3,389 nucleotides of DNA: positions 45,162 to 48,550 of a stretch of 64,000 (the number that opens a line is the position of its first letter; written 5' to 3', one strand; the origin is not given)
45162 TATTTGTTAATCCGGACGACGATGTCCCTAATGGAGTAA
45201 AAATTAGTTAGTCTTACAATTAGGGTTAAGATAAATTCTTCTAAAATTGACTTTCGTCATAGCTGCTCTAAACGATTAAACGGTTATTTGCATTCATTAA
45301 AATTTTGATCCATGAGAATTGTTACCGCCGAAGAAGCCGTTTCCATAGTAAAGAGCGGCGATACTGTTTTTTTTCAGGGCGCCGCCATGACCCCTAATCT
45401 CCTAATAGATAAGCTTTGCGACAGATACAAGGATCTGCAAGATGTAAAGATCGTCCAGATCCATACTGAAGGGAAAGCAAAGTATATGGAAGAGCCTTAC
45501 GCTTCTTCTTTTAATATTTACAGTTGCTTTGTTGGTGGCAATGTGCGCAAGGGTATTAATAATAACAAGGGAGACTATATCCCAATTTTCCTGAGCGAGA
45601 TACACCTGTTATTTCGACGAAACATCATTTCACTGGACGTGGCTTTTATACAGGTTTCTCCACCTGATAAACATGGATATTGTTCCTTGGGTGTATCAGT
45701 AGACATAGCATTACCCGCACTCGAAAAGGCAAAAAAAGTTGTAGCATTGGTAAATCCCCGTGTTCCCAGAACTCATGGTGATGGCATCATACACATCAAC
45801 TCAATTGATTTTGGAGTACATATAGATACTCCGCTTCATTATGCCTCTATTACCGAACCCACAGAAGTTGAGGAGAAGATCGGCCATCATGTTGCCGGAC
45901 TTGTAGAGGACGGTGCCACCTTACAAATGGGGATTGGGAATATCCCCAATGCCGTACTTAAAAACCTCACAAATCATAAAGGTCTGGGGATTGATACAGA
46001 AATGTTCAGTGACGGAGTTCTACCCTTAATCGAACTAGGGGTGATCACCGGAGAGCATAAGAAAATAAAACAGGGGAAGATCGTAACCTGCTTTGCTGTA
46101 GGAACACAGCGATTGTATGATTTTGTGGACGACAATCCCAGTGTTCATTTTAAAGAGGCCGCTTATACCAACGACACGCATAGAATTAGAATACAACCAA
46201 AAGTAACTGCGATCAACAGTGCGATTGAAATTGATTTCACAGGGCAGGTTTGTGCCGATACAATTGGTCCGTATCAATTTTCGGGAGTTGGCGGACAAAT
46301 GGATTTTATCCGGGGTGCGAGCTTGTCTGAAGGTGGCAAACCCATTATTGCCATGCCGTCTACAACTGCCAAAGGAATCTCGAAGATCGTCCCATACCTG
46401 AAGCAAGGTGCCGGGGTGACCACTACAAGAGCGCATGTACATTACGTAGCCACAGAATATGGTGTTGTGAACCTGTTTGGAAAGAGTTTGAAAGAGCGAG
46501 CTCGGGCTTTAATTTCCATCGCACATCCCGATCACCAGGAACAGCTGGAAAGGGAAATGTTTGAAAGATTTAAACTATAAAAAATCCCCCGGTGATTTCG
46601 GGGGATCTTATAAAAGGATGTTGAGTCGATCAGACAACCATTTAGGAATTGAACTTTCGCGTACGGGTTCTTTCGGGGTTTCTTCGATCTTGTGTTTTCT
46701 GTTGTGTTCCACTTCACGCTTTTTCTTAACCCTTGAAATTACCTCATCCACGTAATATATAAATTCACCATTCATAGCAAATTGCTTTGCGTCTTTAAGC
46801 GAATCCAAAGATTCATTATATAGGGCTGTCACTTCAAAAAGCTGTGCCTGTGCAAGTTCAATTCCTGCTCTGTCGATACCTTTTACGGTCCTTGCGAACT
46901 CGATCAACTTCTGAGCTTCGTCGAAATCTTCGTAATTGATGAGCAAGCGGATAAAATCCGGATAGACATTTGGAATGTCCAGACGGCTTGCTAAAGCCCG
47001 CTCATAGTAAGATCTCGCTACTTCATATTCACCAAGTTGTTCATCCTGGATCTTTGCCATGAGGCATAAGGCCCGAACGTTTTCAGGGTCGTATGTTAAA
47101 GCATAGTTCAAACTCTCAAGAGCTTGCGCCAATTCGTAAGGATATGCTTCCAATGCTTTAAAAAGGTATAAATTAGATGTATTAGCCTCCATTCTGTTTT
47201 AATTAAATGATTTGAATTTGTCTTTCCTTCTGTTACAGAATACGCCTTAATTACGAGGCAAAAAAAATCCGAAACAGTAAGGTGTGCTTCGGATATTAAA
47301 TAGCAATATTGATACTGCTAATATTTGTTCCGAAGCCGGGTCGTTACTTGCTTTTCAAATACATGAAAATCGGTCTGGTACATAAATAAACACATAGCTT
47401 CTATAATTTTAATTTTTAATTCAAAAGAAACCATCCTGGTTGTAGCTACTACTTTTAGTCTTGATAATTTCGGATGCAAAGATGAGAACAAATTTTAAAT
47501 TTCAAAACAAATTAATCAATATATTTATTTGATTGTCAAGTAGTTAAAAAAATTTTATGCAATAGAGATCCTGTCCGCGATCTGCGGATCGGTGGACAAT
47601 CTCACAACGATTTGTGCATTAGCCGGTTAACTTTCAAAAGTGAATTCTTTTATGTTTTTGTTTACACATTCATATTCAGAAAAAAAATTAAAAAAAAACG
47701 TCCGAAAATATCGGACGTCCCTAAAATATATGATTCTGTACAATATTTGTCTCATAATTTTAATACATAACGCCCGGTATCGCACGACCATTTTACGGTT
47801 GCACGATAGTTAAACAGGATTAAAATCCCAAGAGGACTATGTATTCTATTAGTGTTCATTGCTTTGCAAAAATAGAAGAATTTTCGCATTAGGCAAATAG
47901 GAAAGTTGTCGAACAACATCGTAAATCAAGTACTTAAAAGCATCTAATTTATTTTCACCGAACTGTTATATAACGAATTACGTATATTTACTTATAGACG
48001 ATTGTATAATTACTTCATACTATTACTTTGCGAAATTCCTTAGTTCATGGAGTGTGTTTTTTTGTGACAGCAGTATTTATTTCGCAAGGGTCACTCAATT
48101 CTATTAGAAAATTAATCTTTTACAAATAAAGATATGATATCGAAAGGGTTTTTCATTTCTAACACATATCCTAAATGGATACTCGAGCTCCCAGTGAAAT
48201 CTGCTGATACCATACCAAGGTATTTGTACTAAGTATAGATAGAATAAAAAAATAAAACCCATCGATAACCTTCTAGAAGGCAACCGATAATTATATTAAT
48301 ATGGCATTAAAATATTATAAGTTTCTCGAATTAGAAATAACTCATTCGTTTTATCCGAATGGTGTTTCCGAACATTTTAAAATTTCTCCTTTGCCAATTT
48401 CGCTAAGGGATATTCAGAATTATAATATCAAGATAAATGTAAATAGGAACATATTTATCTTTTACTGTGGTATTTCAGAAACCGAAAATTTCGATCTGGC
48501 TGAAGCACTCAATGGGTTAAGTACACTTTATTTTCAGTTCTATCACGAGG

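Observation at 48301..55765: Compact 8-gene contractile-injection-system operon with no baseplate, cap, fibre or effector genes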

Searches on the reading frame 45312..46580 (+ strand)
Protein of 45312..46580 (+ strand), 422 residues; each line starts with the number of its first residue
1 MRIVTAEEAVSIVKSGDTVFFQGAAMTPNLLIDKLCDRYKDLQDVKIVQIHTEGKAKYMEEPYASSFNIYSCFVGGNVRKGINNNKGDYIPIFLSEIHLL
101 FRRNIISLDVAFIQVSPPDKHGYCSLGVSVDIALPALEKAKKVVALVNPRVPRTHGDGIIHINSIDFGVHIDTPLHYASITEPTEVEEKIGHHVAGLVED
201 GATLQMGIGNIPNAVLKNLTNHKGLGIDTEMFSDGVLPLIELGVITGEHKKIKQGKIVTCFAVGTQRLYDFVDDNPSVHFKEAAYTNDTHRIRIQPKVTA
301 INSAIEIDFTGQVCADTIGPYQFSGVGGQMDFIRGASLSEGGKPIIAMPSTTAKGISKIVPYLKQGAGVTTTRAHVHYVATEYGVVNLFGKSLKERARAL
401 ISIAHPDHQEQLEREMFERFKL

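Call 5: search_protein_families(library=pfam, proteins=[window:45312-46580:+], max_evalue=0.01)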
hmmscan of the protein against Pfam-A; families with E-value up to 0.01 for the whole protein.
window:45312-46580:+ (422 aa): 3 families
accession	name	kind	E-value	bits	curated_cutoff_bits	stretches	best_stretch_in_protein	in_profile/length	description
PF13336.12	AcetylCoA_hyd_C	-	2.4e-64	216.3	23.7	1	264-415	1-153/154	Acetyl-CoA hydrolase/transferase C-terminal domain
PF02550.21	AcetylCoA_hydro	-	2.9e-23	83.3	24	1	5-167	11-185/198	Acetyl-CoA hydrolase/transferase N-terminal domain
PF00455.28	DeoRC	-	0.00013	22.4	31.8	0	188-230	7-49/160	DeoR C terminal sensor domain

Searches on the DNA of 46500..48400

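Call 67: search_rna_families(source=window, start=46500, end=48400, threshold=evalue, max_evalue=1)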
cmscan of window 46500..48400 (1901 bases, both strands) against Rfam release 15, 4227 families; matches with E-value up to 1: 1.
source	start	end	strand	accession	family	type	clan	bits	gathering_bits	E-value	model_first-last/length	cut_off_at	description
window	46577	46632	-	RF02399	NsiR1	Gene; sRNA;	-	20.4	39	0.45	1-60/60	no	Nitrogen stress-induced RNA 1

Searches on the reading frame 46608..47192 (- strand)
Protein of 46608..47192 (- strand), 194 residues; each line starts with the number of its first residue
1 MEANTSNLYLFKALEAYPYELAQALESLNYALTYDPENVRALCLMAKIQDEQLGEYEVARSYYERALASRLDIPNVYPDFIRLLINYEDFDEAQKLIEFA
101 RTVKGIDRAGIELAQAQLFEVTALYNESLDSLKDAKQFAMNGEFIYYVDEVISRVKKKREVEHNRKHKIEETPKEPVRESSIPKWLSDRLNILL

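Call 5: search_protein_families(library=pfam, proteins=[window:46608-47192:-], max_evalue=0.01)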
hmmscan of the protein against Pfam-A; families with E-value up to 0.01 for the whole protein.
window:46608-47192:- (194 aa): 6 families
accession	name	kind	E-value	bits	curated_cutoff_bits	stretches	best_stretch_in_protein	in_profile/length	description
PF14559.12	TPR_19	-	2.7e-06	28.1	25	1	21-70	7-55/68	Tetratricopeptide repeat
PF13414.12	TPR_11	-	0.00052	20.1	26.8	1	20-49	9-38/42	TPR repeat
PF13432.12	TPR_16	-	0.0016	19.3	32.7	1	21-68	13-59/65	Tetratricopeptide repeat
PF13424.12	TPR_12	-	0.0041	17.7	30.1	1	33-70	39-75/77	Tetratricopeptide repeat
PF23914.1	TPR_CcmH_CycH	-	0.0048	17.2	42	1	18-67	100-148/158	Cytochrome c-type biogenesis protein H TPR domain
PF13181.12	TPR_8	-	0.0049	17.4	25.7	1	40-68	2-29/34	Tetratricopeptide repeat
